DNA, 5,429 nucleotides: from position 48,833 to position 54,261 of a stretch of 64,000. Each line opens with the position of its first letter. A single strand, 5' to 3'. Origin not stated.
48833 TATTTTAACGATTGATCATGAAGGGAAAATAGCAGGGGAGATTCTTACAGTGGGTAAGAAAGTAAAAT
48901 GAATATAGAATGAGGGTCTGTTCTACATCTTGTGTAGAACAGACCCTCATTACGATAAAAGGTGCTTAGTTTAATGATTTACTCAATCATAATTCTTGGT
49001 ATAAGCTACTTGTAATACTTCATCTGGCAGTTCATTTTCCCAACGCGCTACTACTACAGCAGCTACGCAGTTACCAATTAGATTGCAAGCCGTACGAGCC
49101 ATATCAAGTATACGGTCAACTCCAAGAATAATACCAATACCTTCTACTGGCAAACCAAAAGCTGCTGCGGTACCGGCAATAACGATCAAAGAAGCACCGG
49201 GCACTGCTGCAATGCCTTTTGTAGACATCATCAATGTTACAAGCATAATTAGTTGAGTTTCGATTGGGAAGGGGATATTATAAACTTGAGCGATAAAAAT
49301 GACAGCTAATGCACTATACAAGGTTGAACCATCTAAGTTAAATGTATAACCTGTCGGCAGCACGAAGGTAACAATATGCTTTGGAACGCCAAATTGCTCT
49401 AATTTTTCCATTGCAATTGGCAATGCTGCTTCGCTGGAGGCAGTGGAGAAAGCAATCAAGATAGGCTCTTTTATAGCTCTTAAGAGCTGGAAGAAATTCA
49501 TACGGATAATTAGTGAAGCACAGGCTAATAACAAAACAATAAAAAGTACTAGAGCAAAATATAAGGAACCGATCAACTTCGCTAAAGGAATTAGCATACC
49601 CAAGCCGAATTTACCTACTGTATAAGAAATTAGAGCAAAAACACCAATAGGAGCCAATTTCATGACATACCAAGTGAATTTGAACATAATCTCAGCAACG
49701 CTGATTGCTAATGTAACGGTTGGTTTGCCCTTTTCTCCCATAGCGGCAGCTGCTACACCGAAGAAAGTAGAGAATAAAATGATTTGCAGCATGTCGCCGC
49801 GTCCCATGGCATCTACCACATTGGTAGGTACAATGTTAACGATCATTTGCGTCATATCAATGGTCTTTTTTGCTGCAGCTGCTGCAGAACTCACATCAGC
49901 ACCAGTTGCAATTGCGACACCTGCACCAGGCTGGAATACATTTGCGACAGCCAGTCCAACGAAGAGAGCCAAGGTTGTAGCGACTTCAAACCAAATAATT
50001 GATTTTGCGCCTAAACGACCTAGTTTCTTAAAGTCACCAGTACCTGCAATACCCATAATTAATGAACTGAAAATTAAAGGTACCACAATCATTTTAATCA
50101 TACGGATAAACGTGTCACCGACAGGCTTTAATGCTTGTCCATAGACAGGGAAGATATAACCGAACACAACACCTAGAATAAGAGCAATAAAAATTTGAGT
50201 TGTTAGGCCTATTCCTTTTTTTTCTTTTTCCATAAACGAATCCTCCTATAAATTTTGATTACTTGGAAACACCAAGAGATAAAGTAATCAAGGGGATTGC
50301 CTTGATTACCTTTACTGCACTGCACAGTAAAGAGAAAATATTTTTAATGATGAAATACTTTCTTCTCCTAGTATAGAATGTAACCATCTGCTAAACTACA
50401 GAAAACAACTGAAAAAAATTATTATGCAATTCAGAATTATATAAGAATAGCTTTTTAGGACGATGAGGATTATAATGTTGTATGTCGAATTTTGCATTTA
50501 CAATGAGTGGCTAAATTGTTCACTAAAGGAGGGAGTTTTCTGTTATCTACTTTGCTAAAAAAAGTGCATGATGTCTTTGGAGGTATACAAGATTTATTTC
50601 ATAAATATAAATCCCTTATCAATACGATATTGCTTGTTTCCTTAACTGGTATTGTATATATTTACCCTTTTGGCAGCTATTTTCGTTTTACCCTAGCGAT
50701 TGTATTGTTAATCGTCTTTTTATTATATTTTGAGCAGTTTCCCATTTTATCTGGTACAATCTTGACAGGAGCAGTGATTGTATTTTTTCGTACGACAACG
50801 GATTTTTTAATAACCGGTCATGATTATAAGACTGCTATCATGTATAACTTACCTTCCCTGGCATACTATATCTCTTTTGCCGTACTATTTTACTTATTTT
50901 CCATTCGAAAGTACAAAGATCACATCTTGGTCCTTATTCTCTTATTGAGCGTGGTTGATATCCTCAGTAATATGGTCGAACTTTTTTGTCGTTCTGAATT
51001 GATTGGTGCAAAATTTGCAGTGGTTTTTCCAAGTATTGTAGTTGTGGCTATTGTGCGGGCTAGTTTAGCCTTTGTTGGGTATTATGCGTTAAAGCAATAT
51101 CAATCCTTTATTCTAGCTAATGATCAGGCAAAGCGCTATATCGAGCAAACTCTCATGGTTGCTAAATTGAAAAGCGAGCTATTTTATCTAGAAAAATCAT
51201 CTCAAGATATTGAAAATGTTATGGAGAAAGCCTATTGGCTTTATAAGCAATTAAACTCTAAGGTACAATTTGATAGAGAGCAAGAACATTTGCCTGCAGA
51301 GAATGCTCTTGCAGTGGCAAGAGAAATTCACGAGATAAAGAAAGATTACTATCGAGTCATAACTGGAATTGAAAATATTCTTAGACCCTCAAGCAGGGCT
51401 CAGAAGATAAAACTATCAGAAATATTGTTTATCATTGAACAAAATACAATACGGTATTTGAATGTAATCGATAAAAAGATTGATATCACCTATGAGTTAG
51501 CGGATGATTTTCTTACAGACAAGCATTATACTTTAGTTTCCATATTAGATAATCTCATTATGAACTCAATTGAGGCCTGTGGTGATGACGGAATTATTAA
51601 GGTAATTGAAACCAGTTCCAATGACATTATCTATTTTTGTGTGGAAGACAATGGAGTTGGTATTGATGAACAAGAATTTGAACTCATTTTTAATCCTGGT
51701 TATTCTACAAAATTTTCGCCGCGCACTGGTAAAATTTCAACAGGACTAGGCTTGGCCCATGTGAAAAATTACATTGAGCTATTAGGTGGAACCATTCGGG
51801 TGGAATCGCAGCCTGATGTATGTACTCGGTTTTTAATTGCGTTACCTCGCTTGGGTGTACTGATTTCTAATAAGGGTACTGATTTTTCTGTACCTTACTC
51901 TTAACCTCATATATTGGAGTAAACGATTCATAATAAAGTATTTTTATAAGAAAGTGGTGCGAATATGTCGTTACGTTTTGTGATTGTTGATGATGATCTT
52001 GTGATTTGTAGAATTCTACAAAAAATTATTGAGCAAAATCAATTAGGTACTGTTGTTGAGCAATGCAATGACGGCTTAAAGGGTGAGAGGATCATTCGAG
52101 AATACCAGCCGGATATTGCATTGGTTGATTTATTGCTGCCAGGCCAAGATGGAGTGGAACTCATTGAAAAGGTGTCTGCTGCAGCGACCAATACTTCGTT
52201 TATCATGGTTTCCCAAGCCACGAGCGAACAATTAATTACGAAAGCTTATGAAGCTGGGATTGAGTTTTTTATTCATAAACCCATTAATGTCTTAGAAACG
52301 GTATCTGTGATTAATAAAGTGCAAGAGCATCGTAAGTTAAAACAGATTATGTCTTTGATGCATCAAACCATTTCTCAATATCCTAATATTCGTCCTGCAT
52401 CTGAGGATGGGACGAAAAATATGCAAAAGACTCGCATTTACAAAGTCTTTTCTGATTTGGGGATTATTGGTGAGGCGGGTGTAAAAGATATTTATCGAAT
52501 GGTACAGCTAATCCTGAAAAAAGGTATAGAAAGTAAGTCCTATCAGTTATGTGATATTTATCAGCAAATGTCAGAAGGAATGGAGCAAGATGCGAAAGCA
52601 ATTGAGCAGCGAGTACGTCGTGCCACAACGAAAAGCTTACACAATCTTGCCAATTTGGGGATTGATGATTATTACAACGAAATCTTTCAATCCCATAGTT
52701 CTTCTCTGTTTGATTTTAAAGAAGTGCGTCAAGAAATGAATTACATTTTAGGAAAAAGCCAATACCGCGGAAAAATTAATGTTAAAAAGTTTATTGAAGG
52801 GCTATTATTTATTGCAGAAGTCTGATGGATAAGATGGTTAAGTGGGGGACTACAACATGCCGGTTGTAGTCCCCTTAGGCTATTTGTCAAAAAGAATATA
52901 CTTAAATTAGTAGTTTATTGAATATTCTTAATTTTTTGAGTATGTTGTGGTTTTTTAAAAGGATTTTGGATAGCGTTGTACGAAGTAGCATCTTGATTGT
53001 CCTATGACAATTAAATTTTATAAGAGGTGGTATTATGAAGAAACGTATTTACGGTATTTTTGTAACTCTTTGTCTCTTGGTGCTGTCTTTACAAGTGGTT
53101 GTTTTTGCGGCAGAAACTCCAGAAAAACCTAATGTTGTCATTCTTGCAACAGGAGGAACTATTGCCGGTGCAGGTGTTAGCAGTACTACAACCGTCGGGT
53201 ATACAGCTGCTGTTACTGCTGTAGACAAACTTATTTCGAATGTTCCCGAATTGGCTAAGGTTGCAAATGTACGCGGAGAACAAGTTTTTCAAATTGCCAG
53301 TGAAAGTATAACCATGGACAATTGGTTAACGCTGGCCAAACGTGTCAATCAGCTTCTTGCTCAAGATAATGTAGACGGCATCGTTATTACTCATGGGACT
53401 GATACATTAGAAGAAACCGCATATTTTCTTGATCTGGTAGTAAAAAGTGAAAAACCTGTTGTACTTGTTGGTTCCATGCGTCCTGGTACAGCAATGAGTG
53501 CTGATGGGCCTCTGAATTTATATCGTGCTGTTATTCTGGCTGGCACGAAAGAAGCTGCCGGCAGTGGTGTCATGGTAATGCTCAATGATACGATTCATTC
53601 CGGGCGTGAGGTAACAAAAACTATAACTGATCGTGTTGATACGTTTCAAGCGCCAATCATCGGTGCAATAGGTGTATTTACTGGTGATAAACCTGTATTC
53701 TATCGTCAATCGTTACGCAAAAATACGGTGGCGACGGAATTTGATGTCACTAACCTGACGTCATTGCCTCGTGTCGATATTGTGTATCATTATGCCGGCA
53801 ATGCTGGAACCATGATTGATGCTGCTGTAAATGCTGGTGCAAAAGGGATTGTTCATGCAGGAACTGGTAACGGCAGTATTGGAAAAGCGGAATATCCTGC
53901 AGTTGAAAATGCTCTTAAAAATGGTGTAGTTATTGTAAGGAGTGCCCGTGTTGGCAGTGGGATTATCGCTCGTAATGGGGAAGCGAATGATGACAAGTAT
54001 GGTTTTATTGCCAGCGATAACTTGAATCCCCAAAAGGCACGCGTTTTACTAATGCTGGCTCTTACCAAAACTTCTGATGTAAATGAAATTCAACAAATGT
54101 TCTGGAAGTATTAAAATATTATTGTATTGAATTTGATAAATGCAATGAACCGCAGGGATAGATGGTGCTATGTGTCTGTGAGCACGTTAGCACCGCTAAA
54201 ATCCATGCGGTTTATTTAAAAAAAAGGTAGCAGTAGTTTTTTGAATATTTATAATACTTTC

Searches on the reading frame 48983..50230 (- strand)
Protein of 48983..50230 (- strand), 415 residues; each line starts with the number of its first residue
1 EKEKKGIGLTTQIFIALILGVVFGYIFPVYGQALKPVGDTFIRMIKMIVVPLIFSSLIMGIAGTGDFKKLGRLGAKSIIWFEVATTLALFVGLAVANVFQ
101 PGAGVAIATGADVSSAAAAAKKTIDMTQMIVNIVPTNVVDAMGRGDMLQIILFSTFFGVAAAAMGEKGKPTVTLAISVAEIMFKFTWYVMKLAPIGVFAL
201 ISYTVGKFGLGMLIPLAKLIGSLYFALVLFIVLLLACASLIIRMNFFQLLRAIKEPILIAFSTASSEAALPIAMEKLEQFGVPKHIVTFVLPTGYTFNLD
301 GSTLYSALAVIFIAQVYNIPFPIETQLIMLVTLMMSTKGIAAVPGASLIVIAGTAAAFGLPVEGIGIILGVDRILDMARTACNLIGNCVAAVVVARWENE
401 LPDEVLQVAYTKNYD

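Call 62: search_protein_families(library=ncbifam, proteins=[window:48983-50230:-], max_evalue=0.001)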
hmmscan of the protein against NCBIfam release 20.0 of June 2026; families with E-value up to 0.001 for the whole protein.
window:48983-50230:- (415 aa): 4 families
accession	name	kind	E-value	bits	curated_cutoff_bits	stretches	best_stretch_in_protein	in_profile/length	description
NF002461.0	PRK01663.1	subfamily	1.6e-127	426.1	513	1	9-409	9-413/428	C4-dicarboxylate transporter DctA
NF008440.0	PRK11283.1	equivalog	4.2e-127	424.5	638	1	6-410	5-423/437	glutamate/aspartate:proton symporter GltP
NF009587.0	PRK13027.1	subfamily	3.6e-115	385.3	570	1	10-409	10-414/442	C4-dicarboxylate transporter DctA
NF010151.0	PRK13628.1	equivalog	7.5e-28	97.7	308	1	7-391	14-394/407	serine/threonine transporter SstT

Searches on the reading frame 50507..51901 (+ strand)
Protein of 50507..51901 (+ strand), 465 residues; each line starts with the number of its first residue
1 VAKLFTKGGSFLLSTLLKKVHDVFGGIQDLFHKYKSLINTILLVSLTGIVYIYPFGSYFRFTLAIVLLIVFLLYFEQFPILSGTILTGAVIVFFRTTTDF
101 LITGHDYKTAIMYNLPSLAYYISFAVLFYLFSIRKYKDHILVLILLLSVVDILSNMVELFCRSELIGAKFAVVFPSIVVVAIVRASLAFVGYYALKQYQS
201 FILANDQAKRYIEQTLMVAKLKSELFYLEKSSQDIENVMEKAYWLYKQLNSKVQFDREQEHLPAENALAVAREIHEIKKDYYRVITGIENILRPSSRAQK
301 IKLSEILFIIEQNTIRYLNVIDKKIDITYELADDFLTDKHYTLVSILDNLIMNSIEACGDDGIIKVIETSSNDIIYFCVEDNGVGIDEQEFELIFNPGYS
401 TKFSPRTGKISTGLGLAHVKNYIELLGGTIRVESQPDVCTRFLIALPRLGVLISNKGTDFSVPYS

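Call 62: search_protein_families(library=ncbifam, proteins=[window:50507-51901:+], max_evalue=0.001)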
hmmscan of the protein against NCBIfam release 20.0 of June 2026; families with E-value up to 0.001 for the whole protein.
window:50507-51901:+ (465 aa): 68 families (the best 25 are shown)
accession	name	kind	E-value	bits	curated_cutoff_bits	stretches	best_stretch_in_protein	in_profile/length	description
NF046044.1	PnpS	equivalog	4.5e-21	75.3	400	1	298-447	242-390/390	two-component system histidine kinase PnpS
NF008468.0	PRK11360.1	equivalog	2.3e-20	72.5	646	1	253-448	418-608/616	two-component system sensor histidine kinase AtoS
NF007688.0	PRK10364.1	equivalog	3.3e-20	72.3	479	1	341-448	350-451/460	two-component system sensor histidine kinase ZraS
NF008298.1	PRK11086.1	subfamily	1.9e-19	69.5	520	1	329-447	410-524/529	DcuS/MalK family sensor histidine kinase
NF010411.0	PRK13837.1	equivalog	8.9e-16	57.1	647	1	271-448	486-675/828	two-component system VirA-like sensor kinase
TIGR02966.1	phoR_proteo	equivalog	3.2e-15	56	334.2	1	295-444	183-331/333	phosphate regulon sensor histidine kinase PhoR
NF033091.0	HK_VanS_ACDEFG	equivalog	5.4e-15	55.3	400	1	298-447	146-293/293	vancomycin resistance histidine kinase VanS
NF033092.0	HK_WalK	equivalog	6.7e-15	54.7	725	1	341-447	487-593/594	cell wall metabolism sensor histidine kinase WalK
TIGR02916.1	PEP_his_kin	equivalog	1.3e-14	53.7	300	1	297-447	539-679/679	XrtA/PEP-CTERM system histidine kinase PrsK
NF008302.0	PRK11091.1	equivalog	1.5e-14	53.1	838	1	308-446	361-503/779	aerobic respiration two-component sensor histidine kinase ArcB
NF053855.1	HisKinPhoRBctds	equivalog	1.9e-14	53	500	1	298-447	433-582/583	two-component system sensor histidine kinase PhoR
NF041947.1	LuxQ_Vibrio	equivalog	3.5e-14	51.7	1200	1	325-447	569-695/843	quorum-sensing autoinducer 2 sensor kinase/phosphatase LuxQ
NF047874.1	MASE3_PAS_HK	subfamily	3.8e-14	52.4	560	1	261-448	430-625/655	MASE3 domain-containing sensor histidine kinase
NF045595.1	HK_scytonemin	equivalog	4.5e-14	51.8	865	1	335-448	525-635/637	scytonemin biosynthesis sensor histidine kinase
TIGR02956.1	TMAO_torS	equivalog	5.3e-14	51.3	676.5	1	342-447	579-681/967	TMAO reductase system sensor histidine kinase/response regulator TorS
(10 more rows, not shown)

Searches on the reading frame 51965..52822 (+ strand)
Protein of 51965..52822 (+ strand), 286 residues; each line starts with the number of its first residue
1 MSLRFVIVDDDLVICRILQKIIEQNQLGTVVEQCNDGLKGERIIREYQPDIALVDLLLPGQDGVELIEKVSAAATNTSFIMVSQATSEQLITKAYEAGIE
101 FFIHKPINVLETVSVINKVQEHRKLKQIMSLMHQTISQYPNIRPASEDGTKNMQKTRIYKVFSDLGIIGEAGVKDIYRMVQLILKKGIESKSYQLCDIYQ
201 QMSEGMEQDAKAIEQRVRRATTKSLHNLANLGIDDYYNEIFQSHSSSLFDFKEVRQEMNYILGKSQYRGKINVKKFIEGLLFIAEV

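Call 62: search_protein_families(library=ncbifam, proteins=[window:51965-52822:+], max_evalue=0.001)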
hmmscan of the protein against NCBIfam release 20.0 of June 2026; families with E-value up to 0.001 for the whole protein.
window:51965-52822:+ (286 aa): 82 families (the best 25 are shown)
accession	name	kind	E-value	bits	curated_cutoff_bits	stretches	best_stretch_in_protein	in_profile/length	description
TIGR02875.1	spore_0_A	equivalog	5.8e-18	65.1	200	1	3-220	3-214/262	sporulation transcription factor Spo0A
NF040689.1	MtrAB_MtrA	equivalog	7.6e-16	58.1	300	1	6-118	2-111/219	MtrAB system response regulator MtrA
NF041733.1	resp_reg_CseB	equivalog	1.3e-14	54.1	350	1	5-119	3-114/228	two-component system response regulator CseB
NF041367.1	CheY_Halo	equivalog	2.6e-14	53.6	200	1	6-119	2-113/114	chemotaxis protein CheY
NF001965.0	PRK00742.1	subfamily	1.1e-13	51.1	293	1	2-143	3-142/357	chemotaxis-specific protein-glutamate methyltransferase CheB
NF009206.0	PRK12555.1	subfamily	1.3e-13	50.6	342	1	4-144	2-143/340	chemotaxis-specific protein-glutamate methyltransferase CheB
TIGR01818.1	ntrC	equivalog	3.1e-13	49.3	558.6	1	6-135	2-129/463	nitrogen regulation protein NR(I)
NF011896.0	PRK15369.1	equivalog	3.3e-12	46.5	242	1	2-106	3-107/211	two component system response regulator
NF045505.1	RR_RssB_Pseudo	equivalog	4.8e-12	45.6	700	1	3-113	6-114/394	two-component system response regulator RssB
NF007005.1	PRK09468.1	equivalog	5.9e-12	45.5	331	1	4-124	5-123/237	osmolarity response regulator transcription factor OmpR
NF052445.1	RespRegMctR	equivalog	9.6e-12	44.7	300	1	3-122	2-121/205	two-component system response regulator MctR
NF008078.0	PRK10816.1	equivalog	1.2e-11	44.6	336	1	4-119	2-115/223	two-component system response regulator PhoP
NF007969.0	PRK10693.1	equivalog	1.6e-11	43.8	329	1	5-113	10-116/337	two-component system response regulator RssB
TIGR02154.1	PhoB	equivalog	1.7e-11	43.9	296.2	1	1-122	1-122/226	phosphate regulon transcriptional regulator PhoB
NF045991.1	RespRegCtrARhodob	equivalog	3.3e-11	43.4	350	1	4-134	2-130/224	response regulator transcription factor CtrA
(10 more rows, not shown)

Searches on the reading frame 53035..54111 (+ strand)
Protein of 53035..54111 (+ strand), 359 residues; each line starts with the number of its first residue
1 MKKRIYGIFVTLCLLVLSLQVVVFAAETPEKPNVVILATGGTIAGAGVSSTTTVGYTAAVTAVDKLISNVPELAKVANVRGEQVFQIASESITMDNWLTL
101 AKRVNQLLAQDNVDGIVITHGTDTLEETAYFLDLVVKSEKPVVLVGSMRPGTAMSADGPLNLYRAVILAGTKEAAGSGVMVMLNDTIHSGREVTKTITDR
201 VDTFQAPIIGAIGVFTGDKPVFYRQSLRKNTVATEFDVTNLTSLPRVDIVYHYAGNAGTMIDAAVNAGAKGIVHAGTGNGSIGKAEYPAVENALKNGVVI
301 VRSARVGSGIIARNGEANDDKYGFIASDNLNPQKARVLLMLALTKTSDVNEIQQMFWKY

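Call 62: search_protein_families(library=ncbifam, proteins=[window:53035-54111:+], max_evalue=0.001)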
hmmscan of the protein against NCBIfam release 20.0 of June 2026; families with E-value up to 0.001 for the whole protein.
window:53035-54111:+ (359 aa): 6 families
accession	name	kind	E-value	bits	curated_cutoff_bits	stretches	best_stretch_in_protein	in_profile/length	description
TIGR00520.1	asnASE_II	subfamily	3.7e-133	443.8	314.3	1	23-359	16-352/352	type II asparaginase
NF008304.0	PRK11096.1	equivalog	1.5e-128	428.2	506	1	18-359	10-348/348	L-asparaginase 2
TIGR00519.1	asnASE_I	subfamily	2.8e-52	177.8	260.5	1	32-356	2-327/337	type I asparaginase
NF003217.0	PRK04183.1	equivalog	4.2e-49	167.3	310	1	27-356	71-403/420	Glu-tRNA(Gln) amidotransferase subunit GatD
TIGR02153.1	gatD_arch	equivalog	4.1e-48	164.1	324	1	26-357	57-392/405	Glu-tRNA(Gln) amidotransferase subunit GatD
NF006998.0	PRK09461.1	equivalog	2.5e-22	79.6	376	1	31-355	3-325/337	asparaginase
